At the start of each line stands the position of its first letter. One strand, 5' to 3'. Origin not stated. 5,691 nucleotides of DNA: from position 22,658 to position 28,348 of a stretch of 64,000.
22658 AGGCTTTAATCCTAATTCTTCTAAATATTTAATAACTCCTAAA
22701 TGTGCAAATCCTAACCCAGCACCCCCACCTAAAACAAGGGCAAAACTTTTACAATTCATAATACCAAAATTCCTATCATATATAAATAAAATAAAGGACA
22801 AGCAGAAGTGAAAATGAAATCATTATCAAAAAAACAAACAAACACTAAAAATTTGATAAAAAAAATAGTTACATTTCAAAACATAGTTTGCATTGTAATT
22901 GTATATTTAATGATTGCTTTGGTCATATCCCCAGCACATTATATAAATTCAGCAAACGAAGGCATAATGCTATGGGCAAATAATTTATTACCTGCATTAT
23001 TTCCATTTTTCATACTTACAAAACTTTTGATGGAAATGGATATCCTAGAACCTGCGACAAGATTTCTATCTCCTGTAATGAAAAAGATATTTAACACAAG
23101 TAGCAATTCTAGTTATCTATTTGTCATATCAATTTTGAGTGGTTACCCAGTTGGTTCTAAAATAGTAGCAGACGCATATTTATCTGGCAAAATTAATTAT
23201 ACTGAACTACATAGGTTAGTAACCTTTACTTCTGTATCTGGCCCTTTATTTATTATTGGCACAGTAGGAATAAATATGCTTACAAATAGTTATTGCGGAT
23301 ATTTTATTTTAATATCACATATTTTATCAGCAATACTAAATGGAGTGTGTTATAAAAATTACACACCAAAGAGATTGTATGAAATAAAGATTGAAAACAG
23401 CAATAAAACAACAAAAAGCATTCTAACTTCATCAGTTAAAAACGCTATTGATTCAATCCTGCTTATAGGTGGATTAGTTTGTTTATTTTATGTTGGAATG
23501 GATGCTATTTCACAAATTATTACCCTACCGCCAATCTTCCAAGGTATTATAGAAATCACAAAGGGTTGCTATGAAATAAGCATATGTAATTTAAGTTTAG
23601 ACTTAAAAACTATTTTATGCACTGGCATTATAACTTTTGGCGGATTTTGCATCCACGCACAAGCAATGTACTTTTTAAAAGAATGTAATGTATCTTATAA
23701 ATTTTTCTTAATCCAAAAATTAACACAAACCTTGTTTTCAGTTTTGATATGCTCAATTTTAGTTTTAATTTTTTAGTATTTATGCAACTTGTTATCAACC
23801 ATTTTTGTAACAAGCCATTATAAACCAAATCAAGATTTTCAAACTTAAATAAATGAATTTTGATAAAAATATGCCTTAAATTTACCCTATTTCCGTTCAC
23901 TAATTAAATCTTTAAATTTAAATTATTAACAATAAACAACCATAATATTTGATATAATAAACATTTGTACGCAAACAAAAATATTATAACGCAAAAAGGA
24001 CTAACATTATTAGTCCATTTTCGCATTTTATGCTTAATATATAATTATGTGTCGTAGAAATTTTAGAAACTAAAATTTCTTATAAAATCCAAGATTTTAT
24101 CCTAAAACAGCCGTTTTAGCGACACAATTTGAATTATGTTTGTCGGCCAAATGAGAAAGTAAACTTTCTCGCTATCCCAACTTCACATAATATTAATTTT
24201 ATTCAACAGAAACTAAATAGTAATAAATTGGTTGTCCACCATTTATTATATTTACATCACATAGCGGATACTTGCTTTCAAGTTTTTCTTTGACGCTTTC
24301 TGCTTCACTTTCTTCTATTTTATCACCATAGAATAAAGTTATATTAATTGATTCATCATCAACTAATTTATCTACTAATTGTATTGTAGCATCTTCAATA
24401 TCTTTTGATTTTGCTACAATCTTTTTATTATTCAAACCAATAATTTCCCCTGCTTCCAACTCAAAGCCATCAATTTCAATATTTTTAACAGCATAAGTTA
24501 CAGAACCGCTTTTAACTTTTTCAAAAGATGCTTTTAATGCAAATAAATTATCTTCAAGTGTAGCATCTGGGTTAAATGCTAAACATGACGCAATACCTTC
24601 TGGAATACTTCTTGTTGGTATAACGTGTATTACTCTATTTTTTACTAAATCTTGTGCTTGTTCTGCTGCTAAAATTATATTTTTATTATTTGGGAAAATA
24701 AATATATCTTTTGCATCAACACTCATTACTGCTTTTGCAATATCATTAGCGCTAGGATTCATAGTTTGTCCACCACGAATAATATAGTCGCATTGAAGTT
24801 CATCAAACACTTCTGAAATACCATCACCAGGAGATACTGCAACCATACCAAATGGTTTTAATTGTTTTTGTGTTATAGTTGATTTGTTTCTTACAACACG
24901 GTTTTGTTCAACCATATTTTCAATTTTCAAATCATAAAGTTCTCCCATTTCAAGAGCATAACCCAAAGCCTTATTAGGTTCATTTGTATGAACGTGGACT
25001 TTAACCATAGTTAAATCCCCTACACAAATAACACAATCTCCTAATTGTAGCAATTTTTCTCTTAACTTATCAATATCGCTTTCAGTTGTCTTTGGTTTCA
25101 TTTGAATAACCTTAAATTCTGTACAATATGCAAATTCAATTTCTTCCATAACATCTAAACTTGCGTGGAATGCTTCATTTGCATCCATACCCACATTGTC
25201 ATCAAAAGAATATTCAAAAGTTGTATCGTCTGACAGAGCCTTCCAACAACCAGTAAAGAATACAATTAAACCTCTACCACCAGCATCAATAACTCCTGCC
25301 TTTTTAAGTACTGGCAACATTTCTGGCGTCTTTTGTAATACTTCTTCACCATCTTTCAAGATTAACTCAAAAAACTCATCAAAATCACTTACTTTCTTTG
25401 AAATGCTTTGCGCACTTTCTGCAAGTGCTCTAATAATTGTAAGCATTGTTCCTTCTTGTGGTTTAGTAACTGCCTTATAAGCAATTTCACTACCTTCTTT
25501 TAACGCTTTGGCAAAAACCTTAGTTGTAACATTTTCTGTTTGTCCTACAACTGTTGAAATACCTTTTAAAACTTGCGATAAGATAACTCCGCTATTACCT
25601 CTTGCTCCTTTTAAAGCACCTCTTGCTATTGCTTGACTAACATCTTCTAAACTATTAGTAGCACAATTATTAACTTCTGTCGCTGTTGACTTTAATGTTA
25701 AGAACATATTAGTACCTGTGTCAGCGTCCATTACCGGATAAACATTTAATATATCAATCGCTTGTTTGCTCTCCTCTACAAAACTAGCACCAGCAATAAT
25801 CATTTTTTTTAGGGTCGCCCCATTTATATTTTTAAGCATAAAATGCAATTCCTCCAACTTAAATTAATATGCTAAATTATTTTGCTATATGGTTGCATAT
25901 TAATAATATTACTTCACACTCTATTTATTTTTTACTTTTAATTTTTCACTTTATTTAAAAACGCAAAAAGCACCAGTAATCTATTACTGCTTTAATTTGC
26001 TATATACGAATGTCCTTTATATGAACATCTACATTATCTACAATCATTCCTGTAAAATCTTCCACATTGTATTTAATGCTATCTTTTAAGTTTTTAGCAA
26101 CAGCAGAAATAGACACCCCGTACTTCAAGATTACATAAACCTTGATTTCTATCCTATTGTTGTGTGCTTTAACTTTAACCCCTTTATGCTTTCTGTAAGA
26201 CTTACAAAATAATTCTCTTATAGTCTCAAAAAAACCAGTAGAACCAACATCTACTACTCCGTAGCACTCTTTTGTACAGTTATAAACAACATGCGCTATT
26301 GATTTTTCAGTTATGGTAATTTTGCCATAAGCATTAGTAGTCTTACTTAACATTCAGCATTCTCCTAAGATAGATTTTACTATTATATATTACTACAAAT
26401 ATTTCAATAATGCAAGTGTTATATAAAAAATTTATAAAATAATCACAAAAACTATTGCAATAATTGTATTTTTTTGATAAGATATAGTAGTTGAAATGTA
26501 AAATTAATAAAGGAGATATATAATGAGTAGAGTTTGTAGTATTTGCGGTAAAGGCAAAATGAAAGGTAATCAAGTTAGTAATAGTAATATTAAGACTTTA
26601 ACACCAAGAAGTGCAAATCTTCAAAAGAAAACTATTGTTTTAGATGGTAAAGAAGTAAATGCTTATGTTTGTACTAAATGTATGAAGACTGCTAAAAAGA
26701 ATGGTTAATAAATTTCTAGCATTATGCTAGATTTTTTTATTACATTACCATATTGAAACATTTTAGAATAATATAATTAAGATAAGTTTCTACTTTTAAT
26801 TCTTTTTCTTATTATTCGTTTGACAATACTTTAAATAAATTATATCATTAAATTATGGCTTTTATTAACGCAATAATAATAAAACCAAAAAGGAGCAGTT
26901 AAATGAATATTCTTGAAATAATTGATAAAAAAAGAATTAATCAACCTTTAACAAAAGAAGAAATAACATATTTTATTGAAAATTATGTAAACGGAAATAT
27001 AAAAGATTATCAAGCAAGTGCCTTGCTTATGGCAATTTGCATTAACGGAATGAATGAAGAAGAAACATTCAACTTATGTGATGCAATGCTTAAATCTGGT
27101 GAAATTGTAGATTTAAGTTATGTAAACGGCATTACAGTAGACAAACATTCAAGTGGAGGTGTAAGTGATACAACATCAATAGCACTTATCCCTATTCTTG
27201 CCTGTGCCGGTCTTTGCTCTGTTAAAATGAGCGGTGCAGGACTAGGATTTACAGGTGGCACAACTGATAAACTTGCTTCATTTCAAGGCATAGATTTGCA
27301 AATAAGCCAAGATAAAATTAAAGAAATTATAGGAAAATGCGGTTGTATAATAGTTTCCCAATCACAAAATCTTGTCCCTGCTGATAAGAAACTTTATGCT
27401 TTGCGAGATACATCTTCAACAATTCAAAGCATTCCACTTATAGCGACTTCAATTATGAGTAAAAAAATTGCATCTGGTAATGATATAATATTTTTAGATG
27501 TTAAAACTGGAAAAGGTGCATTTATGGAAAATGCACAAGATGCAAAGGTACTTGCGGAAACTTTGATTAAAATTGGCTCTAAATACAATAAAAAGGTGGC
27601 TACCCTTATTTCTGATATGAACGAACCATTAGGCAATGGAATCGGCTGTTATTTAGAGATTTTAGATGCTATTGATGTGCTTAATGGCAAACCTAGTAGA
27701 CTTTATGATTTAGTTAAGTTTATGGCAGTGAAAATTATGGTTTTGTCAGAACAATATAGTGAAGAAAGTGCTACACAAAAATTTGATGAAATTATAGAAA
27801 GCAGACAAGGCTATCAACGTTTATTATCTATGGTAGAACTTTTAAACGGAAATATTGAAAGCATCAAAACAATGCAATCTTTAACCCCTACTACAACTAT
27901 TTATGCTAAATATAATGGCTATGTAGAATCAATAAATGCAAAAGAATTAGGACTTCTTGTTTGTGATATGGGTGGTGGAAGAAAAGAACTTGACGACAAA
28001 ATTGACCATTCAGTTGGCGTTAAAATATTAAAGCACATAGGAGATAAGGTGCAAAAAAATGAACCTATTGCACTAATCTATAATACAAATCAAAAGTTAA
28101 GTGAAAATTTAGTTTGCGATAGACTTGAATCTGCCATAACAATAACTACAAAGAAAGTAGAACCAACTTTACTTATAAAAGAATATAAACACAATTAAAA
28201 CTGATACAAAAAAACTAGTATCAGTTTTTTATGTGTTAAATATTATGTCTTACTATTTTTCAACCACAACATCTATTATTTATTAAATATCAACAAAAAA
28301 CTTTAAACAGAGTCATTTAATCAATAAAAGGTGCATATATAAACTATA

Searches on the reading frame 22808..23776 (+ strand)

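Call 13: search_protein_families(library=pfam, proteins=[window:22808-23776:+])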
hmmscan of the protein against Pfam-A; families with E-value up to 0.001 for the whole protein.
window:22808-23776:+ (322 aa): 1 family
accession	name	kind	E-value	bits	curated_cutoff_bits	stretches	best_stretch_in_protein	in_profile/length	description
PF07670.19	Gate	-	2.3e-07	31.7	29.6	1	59-148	3-91/104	Nucleoside recognition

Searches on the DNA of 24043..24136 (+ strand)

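Call 69: build_rna_model(alignment_id=A1, structure=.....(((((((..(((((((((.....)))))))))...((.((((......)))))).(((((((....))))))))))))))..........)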
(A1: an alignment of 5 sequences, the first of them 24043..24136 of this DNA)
Model R1 built from alignment A1 (5 sequences, 95 columns); structure: as given.
model positions 94; base pairs 29; branch points 2; effective number of sequences 1.13; information 0.607 bits per position. Calibrated on 0.2 Mb of random sequence (short: E-values are rough).
structure used (alignment columns):
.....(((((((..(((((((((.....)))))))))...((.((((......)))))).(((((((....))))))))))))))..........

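Call 70: search_with_rna_model(model_id=R1, sources=[window, L010, L011, L055, L056, L058, L062, L063, L076, L077, L078, L079], max_evalue=10)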
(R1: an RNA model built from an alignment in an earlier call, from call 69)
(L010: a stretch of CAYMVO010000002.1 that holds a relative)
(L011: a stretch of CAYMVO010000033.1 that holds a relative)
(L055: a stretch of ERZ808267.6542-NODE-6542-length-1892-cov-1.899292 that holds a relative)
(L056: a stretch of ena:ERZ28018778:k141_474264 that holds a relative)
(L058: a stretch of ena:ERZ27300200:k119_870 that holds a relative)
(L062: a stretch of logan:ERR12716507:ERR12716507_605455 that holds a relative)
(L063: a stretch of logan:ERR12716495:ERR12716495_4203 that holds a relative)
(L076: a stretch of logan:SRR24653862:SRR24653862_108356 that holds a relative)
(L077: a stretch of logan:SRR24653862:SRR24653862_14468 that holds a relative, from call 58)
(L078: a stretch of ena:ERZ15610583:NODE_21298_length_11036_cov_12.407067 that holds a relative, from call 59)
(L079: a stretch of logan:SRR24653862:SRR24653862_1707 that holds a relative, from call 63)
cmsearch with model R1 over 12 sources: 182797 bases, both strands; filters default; matches with E-value up to 10: 18.
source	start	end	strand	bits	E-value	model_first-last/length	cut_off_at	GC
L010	4451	4544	+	106.7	3e-21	1-94/94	no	0.22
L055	344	437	+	106.1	4e-21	1-94/94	no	0.22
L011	40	133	+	103.6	1.5e-20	1-94/94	no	0.21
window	28593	28687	+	94.1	2.3e-18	1-94/94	no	0.23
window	24043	24136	+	90.5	1.5e-17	1-94/94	no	0.26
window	41510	41597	+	52.3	8.8e-09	1-94/94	no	0.31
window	63381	63467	-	46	2.4e-07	1-94/94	no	0.32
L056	10381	10467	+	46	2.4e-07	1-94/94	no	0.32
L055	339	432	-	25.9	0.0097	1-94/94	no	0.23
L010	4444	4539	-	25.2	0.014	1-94/94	no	0.23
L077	2537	2616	-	23.4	0.036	1-94/94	no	0.32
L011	46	122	-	20.5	0.17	7-83/94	no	0.22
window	24038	24131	-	18.8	0.42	1-94/94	no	0.26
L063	13639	13727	+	15.2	2.7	1-94/94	no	0.25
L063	3869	3949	-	14.1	4.9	1-94/94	no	0.25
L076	114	135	+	13.2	8.1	1-94/94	no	0.23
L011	1617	1652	-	12.8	9.6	1-94/94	no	0.28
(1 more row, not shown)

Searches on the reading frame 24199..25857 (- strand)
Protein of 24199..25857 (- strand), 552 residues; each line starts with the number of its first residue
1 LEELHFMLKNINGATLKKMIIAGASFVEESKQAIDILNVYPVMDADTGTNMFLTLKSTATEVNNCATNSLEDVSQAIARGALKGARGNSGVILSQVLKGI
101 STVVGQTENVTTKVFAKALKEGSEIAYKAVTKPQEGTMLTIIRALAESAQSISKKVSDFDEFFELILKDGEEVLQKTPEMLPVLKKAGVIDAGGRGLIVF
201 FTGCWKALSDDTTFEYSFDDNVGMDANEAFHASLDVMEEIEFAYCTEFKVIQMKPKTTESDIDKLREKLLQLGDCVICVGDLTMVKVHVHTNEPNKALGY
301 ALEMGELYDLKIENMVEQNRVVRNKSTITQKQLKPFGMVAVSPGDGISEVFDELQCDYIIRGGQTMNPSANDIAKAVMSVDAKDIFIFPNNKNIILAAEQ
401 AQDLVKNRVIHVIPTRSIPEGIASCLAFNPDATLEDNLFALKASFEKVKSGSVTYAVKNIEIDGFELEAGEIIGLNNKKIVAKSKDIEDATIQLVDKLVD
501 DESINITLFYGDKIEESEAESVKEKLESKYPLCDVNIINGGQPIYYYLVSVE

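Call 13: search_protein_families(library=pfam, proteins=[window:24199-25857:-])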
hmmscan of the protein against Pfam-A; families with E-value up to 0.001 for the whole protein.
window:24199-25857:- (552 aa): 3 families
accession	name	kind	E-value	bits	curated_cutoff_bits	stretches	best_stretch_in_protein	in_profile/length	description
PF13684.11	FakA-like_C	-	2.5e-80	269.3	23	1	337-552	1-216/216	Fatty acid kinase subunit A-like, C-terminal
PF02734.22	Dak2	-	3.9e-39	134.8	27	1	41-204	1-172/174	DAK2 domain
PF21645.3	FakA-like_M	-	2.4e-25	88.6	24.9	1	241-320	1-78/80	Fatty acid kinase subunit A-like, middle domain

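Call 57: list_cluster_members(proteins=[window:24199-25839:-, window:41662-42060:-, window:26903-28198:+, window:38812-41370:+, window:22808-23776:+, window:1123-1602:-, window:28798-28953:+, window:63569-63847:-])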
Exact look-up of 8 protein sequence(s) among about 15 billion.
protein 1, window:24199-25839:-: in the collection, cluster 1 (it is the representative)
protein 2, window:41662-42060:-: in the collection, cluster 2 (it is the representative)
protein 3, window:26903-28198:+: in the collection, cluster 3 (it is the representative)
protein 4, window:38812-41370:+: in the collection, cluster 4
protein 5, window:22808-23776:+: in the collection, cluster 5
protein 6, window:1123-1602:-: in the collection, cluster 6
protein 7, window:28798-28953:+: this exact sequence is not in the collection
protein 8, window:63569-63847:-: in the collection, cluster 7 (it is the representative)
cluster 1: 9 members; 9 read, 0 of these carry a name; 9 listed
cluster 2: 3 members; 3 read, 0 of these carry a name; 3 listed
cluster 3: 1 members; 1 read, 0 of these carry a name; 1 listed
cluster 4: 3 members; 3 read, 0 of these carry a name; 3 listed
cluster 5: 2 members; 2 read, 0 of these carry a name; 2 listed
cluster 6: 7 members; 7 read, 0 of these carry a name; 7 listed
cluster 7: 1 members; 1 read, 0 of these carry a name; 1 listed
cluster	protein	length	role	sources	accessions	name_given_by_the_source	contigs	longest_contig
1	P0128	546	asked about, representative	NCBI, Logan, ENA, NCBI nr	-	-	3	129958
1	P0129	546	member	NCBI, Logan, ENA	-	-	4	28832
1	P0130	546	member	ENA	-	-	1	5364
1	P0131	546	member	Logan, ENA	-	-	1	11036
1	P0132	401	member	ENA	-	-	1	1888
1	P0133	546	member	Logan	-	-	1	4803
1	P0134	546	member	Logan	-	-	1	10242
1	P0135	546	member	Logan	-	-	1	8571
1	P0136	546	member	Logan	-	-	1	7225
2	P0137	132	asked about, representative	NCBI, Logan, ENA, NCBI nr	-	-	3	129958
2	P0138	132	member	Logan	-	-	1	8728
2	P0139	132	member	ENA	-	-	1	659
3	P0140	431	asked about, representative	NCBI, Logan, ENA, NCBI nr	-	-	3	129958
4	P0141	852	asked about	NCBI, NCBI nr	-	-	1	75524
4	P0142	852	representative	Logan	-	-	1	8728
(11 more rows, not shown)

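Call 58: find_encoding_contigs(protein=P0138, flank=10000, max_places=4)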
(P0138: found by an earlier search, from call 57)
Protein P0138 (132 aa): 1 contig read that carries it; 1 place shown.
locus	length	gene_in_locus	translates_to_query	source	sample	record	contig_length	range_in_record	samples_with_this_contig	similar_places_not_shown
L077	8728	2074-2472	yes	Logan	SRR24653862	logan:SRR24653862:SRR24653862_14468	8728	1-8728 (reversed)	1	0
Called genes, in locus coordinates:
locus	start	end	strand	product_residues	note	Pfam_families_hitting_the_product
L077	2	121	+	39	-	?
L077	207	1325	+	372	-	PF01702:TGT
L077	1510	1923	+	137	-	PF02699:YajC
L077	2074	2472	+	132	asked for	PF12670:DUF3792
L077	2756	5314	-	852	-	PF00690:Cation_ATPase_N, PF00122:E1-E2_ATPase, PF00702:Hydrolase, PF13246:Cation_ATPase, PF00689:Cation_ATPase_C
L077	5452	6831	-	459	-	PF01938:TRAM, PF05958:tRNA_U5-meth_tr, PF13847:Methyltransf_31 (weak)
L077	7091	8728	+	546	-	?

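Call 59: find_encoding_contigs(protein=P0131, flank=10000, max_places=4)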
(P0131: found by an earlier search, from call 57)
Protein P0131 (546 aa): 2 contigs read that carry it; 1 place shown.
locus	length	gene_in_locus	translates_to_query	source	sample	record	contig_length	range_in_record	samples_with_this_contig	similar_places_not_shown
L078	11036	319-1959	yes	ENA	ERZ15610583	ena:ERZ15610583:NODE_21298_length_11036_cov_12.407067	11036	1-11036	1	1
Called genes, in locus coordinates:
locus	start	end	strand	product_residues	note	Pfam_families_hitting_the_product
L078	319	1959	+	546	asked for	PF02734:Dak2, PF21645:FakA-like_M, PF13684:FakA-like_C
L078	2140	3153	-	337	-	PF07670:Gate (weak)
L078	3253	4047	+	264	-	PF01734:Patatin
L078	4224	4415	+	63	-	PF01783:Ribosomal_L32p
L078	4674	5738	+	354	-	PF02504:FA_synthesis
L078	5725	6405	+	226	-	PF14622:Ribonucleas_3_3, PF00636:Ribonuclease_3, PF00035:dsrm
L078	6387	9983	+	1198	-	PF02463:SMC_N, PF13175:AAA_15 (weak), PF13476:AAA_23, PF13555:AAA_29 (faint), PF06470:SMC_hinge, PF13304:AAA_21 (weak)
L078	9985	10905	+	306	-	PF02881:SRP54_N, PF00448:SRP54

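Call 63: find_encoding_contigs(protein=P0133, flank=10000, max_places=4)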
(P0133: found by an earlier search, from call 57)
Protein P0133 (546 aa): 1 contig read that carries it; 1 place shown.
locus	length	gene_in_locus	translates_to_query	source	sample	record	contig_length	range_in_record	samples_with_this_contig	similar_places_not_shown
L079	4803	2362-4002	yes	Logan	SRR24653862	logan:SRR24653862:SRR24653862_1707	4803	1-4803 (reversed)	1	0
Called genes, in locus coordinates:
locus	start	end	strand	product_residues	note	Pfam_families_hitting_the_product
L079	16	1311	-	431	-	PF02885:Glycos_trans_3N, PF00591:Glycos_transf_3, PF07831:PYNP_C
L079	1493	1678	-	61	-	PF00830:Ribosomal_L28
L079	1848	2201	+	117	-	PF03780:Asp23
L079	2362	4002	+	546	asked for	PF02734:Dak2, PF21645:FakA-like_M, PF13684:FakA-like_C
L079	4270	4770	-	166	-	-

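Call 71: find_encoding_contigs(protein=P0139, flank=10000, max_places=4)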
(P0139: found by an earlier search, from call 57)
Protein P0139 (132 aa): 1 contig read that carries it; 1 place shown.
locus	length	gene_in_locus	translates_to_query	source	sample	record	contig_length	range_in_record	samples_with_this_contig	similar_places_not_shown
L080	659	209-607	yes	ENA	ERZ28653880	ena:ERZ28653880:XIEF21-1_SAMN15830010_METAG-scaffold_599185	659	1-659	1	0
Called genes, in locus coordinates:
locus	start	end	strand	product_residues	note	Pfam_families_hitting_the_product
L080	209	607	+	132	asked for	PF12670:DUF3792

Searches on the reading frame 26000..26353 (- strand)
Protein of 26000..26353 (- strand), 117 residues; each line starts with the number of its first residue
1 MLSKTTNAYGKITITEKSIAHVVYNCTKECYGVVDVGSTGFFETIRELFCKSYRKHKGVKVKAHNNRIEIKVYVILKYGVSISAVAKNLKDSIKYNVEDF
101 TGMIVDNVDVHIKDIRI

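Call 13: search_protein_families(library=pfam, proteins=[window:26000-26353:-])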
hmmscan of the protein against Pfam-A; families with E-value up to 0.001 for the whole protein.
window:26000-26353:- (117 aa): 1 family
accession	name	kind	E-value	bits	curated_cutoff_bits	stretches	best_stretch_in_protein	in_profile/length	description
PF03780.18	Asp23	-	3.1e-28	98.8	28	1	9-116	2-108/108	Asp23 family, cell envelope-related function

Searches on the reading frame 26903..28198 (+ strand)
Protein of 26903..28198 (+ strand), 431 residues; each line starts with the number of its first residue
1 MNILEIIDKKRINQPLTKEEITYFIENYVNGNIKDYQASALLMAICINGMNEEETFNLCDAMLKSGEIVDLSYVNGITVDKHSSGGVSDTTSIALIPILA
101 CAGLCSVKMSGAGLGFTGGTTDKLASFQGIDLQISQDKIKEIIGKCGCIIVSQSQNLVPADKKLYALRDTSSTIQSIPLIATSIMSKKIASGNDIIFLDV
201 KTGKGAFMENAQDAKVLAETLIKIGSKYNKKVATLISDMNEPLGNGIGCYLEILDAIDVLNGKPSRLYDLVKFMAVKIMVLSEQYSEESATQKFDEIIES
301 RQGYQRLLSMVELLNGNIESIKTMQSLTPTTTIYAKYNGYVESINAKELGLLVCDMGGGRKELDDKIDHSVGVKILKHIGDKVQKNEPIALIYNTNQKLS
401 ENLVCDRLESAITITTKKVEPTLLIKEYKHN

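Call 13: search_protein_families(library=pfam, proteins=[window:26903-28198:+])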
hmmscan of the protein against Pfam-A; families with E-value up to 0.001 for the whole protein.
window:26903-28198:+ (431 aa): 3 families
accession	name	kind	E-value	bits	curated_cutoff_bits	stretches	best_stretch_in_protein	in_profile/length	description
PF00591.27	Glycos_transf_3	-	1.4e-28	100.6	27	1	77-300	3-249/253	Glycosyl transferase family, a/b domain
PF07831.19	PYNP_C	-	8.5e-21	73.8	27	1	340-414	1-74/75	Pyrimidine nucleoside phosphorylase C-terminal domain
PF02885.22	Glycos_trans_3N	-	2e-19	69.6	26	1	5-66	2-63/63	Glycosyl transferase family, helical bundle domain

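Call 18: find_encoding_contigs(protein=window:26903-28198:+, flank=10000, max_places=10)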
Protein window:26903-28198:+ (431 aa): 5 contigs read that carry it; 2 places shown.
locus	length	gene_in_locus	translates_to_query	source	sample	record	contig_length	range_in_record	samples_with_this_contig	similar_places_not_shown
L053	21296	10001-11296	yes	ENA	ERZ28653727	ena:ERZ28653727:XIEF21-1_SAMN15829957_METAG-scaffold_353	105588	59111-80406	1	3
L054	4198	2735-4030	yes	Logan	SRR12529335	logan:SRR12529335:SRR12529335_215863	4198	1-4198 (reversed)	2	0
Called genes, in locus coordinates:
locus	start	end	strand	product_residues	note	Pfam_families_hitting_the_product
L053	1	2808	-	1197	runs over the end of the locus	PF02463:SMC_N, PF13476:AAA_23, PF13555:AAA_29 (faint), PF06470:SMC_hinge, PF13304:AAA_21 (weak)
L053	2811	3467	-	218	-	PF14622:Ribonucleas_3_3, PF00636:Ribonuclease_3, PF00035:dsrm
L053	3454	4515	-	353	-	PF02504:FA_synthesis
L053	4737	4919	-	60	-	PF01783:Ribosomal_L32p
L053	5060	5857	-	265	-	PF01734:Patatin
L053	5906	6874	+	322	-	PF07670:Gate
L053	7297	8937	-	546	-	PF02734:Dak2, PF21645:FakA-like_M, PF13684:FakA-like_C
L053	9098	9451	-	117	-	PF03780:Asp23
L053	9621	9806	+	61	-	PF00830:Ribosomal_L28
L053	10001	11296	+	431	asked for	PF02885:Glycos_trans_3N, PF00591:Glycos_transf_3, PF07831:PYNP_C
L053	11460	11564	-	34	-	-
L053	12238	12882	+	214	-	-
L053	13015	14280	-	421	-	-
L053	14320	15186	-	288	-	PF01430:HSP33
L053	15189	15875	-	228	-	-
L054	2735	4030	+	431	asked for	PF02885:Glycos_trans_3N, PF00591:Glycos_transf_3, PF07831:PYNP_C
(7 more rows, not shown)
